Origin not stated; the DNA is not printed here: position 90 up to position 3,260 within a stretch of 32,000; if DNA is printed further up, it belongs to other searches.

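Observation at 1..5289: Wza / Wzc-like / UDP-glucuronate-modifying polysaccharide export locus in a chlamydia-like genome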

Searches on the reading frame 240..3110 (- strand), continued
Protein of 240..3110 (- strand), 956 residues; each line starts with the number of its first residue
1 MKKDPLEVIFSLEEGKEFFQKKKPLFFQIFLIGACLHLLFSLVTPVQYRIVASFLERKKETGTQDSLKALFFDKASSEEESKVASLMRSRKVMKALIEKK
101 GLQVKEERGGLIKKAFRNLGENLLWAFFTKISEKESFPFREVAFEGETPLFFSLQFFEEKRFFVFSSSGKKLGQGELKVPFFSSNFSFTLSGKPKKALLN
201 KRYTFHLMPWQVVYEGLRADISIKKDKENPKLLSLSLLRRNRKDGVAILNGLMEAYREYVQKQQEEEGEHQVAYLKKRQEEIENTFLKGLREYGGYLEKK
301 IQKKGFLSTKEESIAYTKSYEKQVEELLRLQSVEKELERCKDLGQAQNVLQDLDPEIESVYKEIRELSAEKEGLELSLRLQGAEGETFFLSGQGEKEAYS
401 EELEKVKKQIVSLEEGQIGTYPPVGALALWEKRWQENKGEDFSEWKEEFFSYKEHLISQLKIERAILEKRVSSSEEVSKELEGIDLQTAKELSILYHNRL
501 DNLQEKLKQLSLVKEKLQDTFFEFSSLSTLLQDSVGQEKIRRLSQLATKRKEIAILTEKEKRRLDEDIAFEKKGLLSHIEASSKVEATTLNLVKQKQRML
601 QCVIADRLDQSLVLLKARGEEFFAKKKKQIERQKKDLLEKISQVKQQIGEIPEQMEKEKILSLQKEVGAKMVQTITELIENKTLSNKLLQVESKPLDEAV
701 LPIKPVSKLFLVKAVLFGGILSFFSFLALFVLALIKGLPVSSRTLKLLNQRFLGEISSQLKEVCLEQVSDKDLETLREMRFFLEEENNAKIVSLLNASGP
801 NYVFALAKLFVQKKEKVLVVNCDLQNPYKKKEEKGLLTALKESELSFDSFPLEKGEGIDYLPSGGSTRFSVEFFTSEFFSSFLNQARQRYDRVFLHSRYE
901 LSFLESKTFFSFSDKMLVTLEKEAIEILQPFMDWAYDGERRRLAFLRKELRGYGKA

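Call 55: predict_structure(alignment_id=A1)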
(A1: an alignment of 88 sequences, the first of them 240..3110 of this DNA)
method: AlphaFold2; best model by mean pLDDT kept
length: 956 residues; sequences in the alignment: 88
mean_pLDDT: 85.1   pTM: 0.57
mean pLDDT of the five models: 85.1, 84.7, 83.6, 83.4, 83.0
residues with pLDDT >= 90: 419; 70-90: 445; 50-70: 84; < 50: 8
segments of 3 or more residues with pLDDT < 50: 953-956
pLDDT, mean of each block of 10 residues (from residue 1): 65 90 95 95 94 84 59 56 91 97 92 91 88 91 97 97 97 98 97 95 97 96 92 95 96 94 83 78 75 76 76 80 84 81 73 77 85 82 56 68 77 70 65 68 72 75 77 75 86 89 90 87 84 86 87 77 88 91 90 88 87 84 80 81 77 74 74 75 67 88 90 95 96 91 92 92 83 96 89 92 95 96 83 86 84 93 93 94 95 96 95 95 92 83 91 48
secondary structure, 60 per line:
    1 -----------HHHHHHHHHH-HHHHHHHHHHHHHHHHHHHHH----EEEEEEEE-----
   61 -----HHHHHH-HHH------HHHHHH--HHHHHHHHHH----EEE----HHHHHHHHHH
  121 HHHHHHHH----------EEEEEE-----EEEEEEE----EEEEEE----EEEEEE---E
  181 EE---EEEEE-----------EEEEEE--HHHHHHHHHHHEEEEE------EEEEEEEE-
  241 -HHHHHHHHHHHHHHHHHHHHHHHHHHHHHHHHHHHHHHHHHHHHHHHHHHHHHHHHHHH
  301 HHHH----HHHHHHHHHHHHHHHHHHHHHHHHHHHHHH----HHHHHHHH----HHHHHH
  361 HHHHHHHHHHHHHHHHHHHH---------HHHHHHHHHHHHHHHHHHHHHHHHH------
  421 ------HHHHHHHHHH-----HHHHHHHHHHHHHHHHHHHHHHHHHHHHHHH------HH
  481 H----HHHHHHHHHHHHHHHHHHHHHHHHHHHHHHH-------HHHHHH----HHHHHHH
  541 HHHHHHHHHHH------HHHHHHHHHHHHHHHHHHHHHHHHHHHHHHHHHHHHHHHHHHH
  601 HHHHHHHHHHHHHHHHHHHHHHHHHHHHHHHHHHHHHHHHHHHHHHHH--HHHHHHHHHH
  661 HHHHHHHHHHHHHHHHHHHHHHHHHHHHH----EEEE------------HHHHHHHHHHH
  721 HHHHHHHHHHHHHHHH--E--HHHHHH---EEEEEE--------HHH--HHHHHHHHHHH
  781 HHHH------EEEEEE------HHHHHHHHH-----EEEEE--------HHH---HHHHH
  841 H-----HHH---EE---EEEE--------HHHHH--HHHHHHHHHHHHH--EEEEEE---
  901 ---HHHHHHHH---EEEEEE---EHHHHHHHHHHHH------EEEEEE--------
elements in order (helices of 4 or more, strands of 3 or more residues): H12-21 H23-43 E48-55 H66-71 H82-87 H90-99 E104-106 H111-128 E139-144 E150-156 E161-166 E171-176 E180-182 E186-190 E202-207 H210-220 E221-225 E232-239 H242-304 H309-338 H343-350 H355-380 H390-414 H427-436 H442-472 H486-516 H524-529 H534-551 H558-648 H651-689 E694-697 H710-736 H742-747 E751-756 H770-784 E791-796 H803-811 E817-821 H836-841 E858-861 H870-874 H877-889 E892-897 H904-911 E915-920 H925-936 E943-948
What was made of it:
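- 240..3110 (-): Wzc-like PCP-2 with a fused BY pseudokinase, 956 aa. AF2 model pLDDT 85 (call 55).
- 1191..1970 (-): Family-specific periplasmic helical insertion (about residues 381-640). The model is all helical here (call 55).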

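Call 58: fold_search(model_id=the predicted structure, library=pdb)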
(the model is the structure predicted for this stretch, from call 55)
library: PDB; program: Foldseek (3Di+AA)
matches with E <= 10: 860; with E <= 0.001: 62
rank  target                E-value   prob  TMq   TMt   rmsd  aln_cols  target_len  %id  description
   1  9r68_I                2.0e-26  1.00  0.35  0.46  29.8       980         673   11  CPS secretion pathway Wza-Wzc_C1 (Conf 2) (released 2026-03-04)
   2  9i2q_A                1.6e-25  1.00  0.31  0.41  54.5       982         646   12  Wzc-K540M-3YE MgADP C1 (released 2025-04-30)
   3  9r62_K                2.8e-24  1.00  0.33  0.42  39.1       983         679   10  CPS co-polymerase Wzc_C1 (released 2026-03-04)
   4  9r64_I                3.1e-24  1.00  0.32  0.41  27.3       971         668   11  CPS secretion pathway Wza-Wzc_C1 (Conf 0) (released 2026-03-04)
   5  9exo_A                3.9e-24  1.00  0.30  0.40  45.8       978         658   13  Wzc-K540M-2YE MgADP C1 (released 2025-04-23)
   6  9exq_A                4.8e-24  1.00  0.30  0.40  47.6       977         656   12  Wzc-K540M-3YE-N711Y MgADP C1 (released 2025-04-23)
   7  7nhr_A                5.6e-24  1.00  0.29  0.38  55.3       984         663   12  Putative transmembrane protein Wzc K540M C1 (released 2021-08-25)
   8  7nib_A                1.1e-22  1.00  0.32  0.43  49.1       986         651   12  Wzc-K540M-4YE C1 (released 2021-08-25)
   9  9r6b_I                1.0e-21  1.00  0.34  0.47  29.4       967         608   11  CPS secretion pathway Wza-Wzc (Conf 4) (released 2026-03-04)
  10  9r62_I                3.0e-21  1.00  0.32  0.44  36.8       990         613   10  CPS co-polymerase Wzc_C1 (released 2026-03-04)
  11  9i2q_C                2.5e-20  1.00  0.31  0.47  34.3       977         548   11  Wzc-K540M-3YE MgADP C1 (released 2025-04-30)
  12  9i2q_B                2.6e-20  1.00  0.31  0.47  32.3       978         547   11  Wzc-K540M-3YE MgADP C1 (released 2025-04-30)
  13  9exo_B                2.7e-20  1.00  0.31  0.46  34.2       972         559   11  Wzc-K540M-2YE MgADP C1 (released 2025-04-23)
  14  7nhr_C                1.3e-19  1.00  0.31  0.46  35.6       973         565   10  Putative transmembrane protein Wzc K540M C1 (released 2021-08-25)
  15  9exq_B                1.9e-19  1.00  0.31  0.46  30.1       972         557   10  Wzc-K540M-3YE-N711Y MgADP C1 (released 2025-04-23)
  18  7nhr_B                4.7e-19  1.00  0.31  0.46  34.4       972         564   11  Putative transmembrane protein Wzc K540M C1 (released 2021-08-25)
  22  7nhr_E                2.5e-17  1.00  0.31  0.48  16.2       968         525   10  Putative transmembrane protein Wzc K540M C1 (released 2021-08-25)
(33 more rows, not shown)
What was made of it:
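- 240..3110 (-): Foldseek top 28 hits are all full-length Wzc, best E 2e-26 (call 58).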

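Call 68: find_encoding_contigs(protein=P0004, flank=10000, max_places=2)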
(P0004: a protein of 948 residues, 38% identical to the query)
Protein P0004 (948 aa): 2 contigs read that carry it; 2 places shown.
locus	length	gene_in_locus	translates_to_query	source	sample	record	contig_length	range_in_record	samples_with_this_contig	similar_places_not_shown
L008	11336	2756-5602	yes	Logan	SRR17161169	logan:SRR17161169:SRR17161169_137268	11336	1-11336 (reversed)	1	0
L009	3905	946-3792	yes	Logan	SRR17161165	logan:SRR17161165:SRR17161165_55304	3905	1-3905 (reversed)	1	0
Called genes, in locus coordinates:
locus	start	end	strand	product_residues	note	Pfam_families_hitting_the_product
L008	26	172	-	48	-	-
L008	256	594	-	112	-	PF03819:MazG (weak), PF12643:MazG-like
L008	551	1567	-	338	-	PF01073:3Beta_HSD, PF01370:Epimerase, PF02719:Polysacc_synt_2, PF04321:RmlD_sub_bind, PF16363:GDP_Man_Dehyd, PF07993:NAD_binding_4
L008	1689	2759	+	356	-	PF02563:Poly_export, PF10531:SLBB (faint), PF22461:SLBB_2, PF18412:Wza_C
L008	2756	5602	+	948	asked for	-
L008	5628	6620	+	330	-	PF01073:3Beta_HSD, PF01370:Epimerase, PF02719:Polysacc_synt_2 (faint), PF04321:RmlD_sub_bind, PF16363:GDP_Man_Dehyd, PF07993:NAD_binding_4 (weak)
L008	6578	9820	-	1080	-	PF03717:PBP_dimer, PF00905:Transpeptidase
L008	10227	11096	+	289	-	-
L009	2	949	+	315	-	?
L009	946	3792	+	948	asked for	-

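Call 69: find_encoding_contigs(protein=P0003, flank=10000, max_places=2)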
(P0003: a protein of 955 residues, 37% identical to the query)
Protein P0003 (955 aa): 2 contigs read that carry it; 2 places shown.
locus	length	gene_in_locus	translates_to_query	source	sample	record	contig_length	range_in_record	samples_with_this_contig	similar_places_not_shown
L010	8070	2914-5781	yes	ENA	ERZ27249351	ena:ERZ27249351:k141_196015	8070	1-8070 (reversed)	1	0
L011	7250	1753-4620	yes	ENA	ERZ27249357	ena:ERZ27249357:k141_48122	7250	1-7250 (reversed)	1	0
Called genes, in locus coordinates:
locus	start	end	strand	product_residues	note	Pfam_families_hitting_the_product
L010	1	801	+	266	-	?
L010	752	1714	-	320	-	PF01073:3Beta_HSD, PF01370:Epimerase, PF02719:Polysacc_synt_2, PF04321:RmlD_sub_bind, PF16363:GDP_Man_Dehyd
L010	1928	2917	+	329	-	PF02563:Poly_export, PF22461:SLBB_2, PF18412:Wza_C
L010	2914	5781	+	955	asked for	-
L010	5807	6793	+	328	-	PF01073:3Beta_HSD, PF01370:Epimerase, PF02719:Polysacc_synt_2 (weak), PF04321:RmlD_sub_bind, PF16363:GDP_Man_Dehyd, PF07993:NAD_binding_4 (weak)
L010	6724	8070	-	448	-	?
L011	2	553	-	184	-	?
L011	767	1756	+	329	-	PF02563:Poly_export, PF22461:SLBB_2, PF18412:Wza_C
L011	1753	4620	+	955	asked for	-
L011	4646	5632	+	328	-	PF01073:3Beta_HSD, PF01370:Epimerase, PF02719:Polysacc_synt_2 (weak), PF04321:RmlD_sub_bind, PF16363:GDP_Man_Dehyd, PF07993:NAD_binding_4 (weak)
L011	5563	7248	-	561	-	?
